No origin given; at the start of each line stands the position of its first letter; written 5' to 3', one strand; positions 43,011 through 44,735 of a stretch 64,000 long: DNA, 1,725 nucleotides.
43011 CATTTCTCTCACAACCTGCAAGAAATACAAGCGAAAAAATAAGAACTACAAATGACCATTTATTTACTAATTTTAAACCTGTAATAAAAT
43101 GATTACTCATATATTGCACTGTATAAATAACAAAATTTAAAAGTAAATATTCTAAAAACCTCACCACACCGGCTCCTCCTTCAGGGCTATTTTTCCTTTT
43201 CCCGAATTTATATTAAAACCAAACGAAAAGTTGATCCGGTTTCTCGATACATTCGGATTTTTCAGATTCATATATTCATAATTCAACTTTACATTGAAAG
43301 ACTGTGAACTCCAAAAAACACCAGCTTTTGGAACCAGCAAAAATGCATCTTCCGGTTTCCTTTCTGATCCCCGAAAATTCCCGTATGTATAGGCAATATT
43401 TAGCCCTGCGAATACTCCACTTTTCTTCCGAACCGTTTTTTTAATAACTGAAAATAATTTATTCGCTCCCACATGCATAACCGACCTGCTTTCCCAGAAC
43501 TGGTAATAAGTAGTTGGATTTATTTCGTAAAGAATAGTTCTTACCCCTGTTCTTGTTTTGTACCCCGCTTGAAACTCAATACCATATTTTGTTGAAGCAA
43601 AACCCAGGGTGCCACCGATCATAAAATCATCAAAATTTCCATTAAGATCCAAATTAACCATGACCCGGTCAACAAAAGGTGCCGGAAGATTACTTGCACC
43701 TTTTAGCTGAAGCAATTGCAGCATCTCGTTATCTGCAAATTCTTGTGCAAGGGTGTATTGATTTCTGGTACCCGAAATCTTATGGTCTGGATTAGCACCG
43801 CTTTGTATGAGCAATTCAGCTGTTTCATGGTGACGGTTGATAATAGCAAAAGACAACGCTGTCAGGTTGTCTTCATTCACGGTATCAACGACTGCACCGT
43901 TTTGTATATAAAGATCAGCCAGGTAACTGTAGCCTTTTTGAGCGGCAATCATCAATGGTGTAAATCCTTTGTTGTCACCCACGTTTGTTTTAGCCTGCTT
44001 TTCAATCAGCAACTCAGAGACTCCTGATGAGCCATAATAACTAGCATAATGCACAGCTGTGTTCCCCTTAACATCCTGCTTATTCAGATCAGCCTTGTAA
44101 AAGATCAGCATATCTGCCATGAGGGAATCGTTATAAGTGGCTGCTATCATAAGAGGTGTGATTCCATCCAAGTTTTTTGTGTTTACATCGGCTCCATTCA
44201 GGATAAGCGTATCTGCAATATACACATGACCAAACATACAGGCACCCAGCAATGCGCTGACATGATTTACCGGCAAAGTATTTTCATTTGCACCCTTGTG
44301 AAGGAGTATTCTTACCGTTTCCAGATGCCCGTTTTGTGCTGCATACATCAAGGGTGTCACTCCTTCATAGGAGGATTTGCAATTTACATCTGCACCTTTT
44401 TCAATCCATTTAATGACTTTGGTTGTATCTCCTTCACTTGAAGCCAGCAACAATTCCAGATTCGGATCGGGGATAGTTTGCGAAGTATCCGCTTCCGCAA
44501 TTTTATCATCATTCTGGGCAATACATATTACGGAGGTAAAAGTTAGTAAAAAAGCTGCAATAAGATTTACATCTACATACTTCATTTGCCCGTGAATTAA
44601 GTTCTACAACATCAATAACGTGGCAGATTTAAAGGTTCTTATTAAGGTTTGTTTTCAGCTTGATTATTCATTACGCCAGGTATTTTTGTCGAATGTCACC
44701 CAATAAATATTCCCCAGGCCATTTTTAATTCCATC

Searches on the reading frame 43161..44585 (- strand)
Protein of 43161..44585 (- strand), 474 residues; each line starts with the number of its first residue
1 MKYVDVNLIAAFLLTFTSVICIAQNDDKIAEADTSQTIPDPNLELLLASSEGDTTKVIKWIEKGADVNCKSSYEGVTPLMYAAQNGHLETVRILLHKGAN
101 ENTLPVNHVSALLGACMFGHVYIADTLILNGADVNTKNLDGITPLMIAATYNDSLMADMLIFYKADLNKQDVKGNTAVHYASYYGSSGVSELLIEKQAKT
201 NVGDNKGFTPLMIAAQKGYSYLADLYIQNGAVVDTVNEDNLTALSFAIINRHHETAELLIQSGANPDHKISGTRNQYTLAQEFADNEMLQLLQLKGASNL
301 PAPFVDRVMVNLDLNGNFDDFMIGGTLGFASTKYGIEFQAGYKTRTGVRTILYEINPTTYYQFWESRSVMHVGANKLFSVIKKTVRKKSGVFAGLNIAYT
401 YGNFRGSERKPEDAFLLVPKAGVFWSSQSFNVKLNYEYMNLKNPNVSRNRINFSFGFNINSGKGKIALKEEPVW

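Call 18: search_protein_families(library=ncbifam, proteins=[window:43161-44585:-])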
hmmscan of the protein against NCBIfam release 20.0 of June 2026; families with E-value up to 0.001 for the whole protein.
window:43161-44585:- (474 aa): 8 families
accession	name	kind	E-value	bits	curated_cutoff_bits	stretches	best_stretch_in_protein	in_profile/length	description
NF041931.2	MzaA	equivalog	1.5e-28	100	800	3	191-280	19-108/726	MZA anti-phage system associated sigma-70 family RNA polymerase sigma factor MzaA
NF043029.1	T4SS_AnkY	equivalog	7.8e-22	77.4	600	2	164-239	447-523/543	Dot/Icm T4SS effector AnkY/LegA9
NF043023.1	T4SS_AnkH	equivalog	4.7e-21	75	600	3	123-231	14-122/467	Dot/Icm T4SS effector AnkH/LegA3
NF043022.1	T4SS_AnkG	equivalog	1.4e-20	73.5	500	2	45-150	300-408/455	Dot/Icm T4SS effector AnkG/AnkZ/LegA7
NF043028.1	T4SS_AnkX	equivalog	9.7e-17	60.4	1400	2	48-181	555-692/938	Dot/Icm T4SS effector AnkN/AnkX/LegA8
NF043024.1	T4SS_AnkI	equivalog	1.6e-08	33.8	550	0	75-102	241-268/439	Dot/Icm T4SS effector AnkI/LegAS4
NF043021.1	T4SS_AnkF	equivalog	2.1e-06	26.3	1000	1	76-184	586-676/917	Dot/Icm T4SS effector AnkF/LegA14/Ceg31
TIGR00870.1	trp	subfamily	2.8e-06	25.7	498.75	0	66-100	122-156/747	transient-receptor-potential calcium channel protein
